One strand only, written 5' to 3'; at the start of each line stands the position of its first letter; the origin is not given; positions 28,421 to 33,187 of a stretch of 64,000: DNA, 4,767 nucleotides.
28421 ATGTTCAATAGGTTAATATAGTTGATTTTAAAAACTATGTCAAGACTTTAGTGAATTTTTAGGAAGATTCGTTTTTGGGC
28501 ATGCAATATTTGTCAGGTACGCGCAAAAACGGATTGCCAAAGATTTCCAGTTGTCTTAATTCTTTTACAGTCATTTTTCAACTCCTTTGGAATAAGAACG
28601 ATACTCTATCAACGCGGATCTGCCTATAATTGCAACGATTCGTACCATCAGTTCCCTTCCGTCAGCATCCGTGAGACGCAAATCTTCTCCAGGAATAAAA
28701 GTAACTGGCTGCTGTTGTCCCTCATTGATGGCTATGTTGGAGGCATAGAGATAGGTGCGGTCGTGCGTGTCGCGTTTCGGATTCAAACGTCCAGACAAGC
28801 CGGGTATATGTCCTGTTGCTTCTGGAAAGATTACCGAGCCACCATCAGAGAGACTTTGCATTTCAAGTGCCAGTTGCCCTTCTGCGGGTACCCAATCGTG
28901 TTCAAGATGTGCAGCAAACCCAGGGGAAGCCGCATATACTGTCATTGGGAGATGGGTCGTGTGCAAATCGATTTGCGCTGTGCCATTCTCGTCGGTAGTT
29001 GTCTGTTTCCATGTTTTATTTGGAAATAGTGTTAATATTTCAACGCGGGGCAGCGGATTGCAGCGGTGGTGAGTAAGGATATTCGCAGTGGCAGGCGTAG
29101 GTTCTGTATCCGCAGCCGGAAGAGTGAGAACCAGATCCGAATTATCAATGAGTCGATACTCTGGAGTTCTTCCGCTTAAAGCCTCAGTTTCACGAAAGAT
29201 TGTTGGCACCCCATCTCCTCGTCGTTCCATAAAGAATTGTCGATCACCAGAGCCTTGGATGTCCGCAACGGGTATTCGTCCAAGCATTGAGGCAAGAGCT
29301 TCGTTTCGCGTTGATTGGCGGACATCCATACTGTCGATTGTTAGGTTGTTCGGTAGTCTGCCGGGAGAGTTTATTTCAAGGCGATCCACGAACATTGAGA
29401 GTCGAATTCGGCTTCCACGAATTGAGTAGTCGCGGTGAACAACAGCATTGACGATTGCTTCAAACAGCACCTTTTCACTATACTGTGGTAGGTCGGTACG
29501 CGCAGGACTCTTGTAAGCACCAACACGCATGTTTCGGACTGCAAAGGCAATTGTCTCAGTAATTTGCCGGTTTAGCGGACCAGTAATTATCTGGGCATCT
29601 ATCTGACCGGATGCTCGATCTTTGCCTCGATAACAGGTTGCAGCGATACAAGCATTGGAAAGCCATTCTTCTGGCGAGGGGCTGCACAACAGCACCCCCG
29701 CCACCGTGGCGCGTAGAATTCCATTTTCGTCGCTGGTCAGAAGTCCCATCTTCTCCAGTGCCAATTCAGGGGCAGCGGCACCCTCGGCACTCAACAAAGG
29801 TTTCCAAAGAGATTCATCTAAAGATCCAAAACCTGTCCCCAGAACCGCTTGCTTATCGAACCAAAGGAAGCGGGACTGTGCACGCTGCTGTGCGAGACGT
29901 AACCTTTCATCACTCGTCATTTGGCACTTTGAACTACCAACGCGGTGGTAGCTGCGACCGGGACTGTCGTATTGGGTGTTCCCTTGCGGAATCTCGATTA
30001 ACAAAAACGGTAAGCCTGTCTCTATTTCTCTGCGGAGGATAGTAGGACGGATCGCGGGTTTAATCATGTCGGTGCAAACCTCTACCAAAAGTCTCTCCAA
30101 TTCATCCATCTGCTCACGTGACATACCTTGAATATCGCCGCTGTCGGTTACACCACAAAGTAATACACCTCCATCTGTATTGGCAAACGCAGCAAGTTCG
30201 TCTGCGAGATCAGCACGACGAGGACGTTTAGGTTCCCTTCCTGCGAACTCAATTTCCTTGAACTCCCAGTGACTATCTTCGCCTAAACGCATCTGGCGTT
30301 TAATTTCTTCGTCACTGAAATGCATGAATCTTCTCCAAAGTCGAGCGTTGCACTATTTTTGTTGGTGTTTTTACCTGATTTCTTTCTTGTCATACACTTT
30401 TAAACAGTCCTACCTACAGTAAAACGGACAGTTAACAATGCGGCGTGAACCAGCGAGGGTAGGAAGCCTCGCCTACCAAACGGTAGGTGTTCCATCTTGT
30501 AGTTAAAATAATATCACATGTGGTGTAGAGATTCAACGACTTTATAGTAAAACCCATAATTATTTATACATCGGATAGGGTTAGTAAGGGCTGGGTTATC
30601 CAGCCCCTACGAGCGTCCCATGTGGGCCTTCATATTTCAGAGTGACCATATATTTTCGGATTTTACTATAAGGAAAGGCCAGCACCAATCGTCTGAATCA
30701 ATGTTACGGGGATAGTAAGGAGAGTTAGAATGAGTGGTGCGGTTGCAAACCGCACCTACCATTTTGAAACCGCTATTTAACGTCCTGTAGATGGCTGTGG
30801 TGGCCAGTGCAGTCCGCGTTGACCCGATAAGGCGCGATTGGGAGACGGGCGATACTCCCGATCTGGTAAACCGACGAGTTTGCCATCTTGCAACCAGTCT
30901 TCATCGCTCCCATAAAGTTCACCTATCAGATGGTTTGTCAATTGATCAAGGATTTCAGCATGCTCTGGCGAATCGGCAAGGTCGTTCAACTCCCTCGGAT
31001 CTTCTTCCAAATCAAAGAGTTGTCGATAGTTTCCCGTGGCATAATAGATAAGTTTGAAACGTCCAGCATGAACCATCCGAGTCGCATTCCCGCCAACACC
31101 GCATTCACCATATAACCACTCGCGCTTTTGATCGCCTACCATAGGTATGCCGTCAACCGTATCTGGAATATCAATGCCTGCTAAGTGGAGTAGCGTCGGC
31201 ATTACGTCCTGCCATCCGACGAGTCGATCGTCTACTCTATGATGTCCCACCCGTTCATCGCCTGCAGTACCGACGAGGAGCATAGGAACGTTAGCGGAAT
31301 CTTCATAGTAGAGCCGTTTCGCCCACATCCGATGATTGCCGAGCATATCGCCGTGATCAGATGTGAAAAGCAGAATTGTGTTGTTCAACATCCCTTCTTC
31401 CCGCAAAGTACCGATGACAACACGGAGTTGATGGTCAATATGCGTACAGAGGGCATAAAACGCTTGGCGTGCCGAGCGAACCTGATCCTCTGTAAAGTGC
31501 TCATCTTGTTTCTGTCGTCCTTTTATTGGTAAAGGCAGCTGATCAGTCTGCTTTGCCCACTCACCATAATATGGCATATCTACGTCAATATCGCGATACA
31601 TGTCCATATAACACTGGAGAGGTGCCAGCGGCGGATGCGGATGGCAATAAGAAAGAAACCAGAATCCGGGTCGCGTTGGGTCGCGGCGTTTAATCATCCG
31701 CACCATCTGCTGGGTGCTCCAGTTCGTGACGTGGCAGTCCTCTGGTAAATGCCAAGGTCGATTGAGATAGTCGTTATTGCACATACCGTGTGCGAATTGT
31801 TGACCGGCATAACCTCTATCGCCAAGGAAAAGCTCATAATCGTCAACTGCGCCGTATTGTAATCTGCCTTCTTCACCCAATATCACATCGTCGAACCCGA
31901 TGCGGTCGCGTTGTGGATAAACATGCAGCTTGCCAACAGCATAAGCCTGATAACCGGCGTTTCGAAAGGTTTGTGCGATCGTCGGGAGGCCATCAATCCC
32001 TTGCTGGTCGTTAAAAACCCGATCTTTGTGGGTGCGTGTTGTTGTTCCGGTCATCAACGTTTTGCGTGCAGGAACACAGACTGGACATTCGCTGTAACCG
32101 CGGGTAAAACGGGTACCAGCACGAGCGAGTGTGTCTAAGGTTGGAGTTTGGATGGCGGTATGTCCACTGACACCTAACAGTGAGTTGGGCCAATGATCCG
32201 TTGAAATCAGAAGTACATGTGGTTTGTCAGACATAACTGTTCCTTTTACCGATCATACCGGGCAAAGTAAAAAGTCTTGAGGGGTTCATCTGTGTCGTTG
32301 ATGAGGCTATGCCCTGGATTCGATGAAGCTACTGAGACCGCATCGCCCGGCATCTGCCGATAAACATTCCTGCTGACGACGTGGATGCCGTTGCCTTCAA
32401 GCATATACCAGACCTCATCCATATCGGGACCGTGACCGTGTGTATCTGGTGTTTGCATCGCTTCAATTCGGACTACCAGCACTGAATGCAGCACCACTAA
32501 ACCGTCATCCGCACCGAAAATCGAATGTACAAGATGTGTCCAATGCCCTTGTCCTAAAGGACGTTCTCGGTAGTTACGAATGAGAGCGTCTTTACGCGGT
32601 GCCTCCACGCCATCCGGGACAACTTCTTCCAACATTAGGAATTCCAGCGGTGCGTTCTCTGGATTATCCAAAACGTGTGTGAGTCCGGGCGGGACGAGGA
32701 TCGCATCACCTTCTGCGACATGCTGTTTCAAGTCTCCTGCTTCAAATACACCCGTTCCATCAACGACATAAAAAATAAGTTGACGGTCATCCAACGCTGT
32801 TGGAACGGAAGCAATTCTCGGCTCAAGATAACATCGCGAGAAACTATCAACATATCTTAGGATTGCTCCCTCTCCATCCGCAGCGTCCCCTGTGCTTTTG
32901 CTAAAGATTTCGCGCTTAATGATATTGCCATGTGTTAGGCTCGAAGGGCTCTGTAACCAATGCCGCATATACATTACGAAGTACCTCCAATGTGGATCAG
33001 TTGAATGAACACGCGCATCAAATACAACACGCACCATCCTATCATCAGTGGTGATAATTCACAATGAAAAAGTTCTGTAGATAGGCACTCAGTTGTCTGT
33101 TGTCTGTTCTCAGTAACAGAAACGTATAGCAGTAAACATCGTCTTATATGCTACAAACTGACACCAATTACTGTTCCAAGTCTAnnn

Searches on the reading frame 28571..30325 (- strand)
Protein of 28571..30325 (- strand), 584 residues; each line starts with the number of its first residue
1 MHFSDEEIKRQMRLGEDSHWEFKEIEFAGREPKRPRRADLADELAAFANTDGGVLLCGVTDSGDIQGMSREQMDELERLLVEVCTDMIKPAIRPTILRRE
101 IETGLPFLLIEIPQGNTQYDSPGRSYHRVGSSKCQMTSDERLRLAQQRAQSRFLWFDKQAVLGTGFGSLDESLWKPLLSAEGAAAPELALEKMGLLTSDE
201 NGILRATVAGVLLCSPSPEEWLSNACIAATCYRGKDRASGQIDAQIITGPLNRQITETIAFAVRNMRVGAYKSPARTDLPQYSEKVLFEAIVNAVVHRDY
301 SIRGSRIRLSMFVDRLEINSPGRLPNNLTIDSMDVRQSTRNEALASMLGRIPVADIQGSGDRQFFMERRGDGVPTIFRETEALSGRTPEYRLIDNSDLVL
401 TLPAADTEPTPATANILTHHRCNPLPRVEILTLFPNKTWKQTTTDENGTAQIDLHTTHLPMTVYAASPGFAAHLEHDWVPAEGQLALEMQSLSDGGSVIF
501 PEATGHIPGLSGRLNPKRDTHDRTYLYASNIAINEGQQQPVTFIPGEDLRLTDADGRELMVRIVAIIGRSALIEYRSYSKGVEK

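Call 67: search_protein_families(library=pfam, proteins=[window:28571-30325:-], max_evalue=0.00001)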
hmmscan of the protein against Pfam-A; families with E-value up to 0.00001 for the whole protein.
window:28571-30325:- (584 aa): 2 families
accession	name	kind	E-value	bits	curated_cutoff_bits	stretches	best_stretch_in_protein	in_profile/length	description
PF04326.19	SLFN_AlbA_2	-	1.3e-20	74.6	25.3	1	16-136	1-117/118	Schlafen, AlbA_2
PF13749.12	HATPase_c_4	-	1.6e-19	70.1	26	1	304-399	1-86/89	Putative ATP-dependent DNA helicase recG C-terminal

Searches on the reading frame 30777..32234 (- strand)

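Call 67: search_protein_families(library=pfam, proteins=[window:30777-32234:-], max_evalue=0.00001)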
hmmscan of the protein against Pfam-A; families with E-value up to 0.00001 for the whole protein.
window:30777-32234:- (485 aa): 3 families
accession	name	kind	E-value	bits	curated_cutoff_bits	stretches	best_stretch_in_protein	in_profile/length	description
PF00884.28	Sulfatase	-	1.4e-39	136.7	25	1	5-354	1-301/301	Sulfatase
PF16347.10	SGSH_C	-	2.8e-17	63.7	29.3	1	299-436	1-148/154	N-sulphoglucosamine sulphohydrolase, C-terminal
PF02995.22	DUF229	-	3.9e-06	26.3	25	0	245-304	292-351/496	Protein of unknown function (DUF229)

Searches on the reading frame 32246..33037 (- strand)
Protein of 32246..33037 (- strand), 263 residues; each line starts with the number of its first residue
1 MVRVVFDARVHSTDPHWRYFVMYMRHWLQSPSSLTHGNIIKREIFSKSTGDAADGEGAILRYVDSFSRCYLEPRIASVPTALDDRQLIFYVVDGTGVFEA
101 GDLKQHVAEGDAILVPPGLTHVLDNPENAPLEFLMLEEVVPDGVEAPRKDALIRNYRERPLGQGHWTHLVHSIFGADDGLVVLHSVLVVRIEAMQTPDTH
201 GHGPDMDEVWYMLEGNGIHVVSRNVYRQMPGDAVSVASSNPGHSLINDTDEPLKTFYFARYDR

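Call 67: search_protein_families(library=pfam, proteins=[window:32246-33037:-], max_evalue=0.00001)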
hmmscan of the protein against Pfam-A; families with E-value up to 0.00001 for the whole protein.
window:32246-33037:- (263 aa): 3 families
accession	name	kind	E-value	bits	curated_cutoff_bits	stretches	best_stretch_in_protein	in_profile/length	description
PF07883.17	Cupin_2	-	3.3e-18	65.6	27.2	1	77-136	10-69/70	Cupin domain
PF02311.25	AraC_binding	-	6.6e-10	39.3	21.1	0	87-136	25-74/135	AraC-like ligand binding domain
PF00190.28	Cupin_1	-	6e-06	26.3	22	0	84-131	53-108/151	Cupin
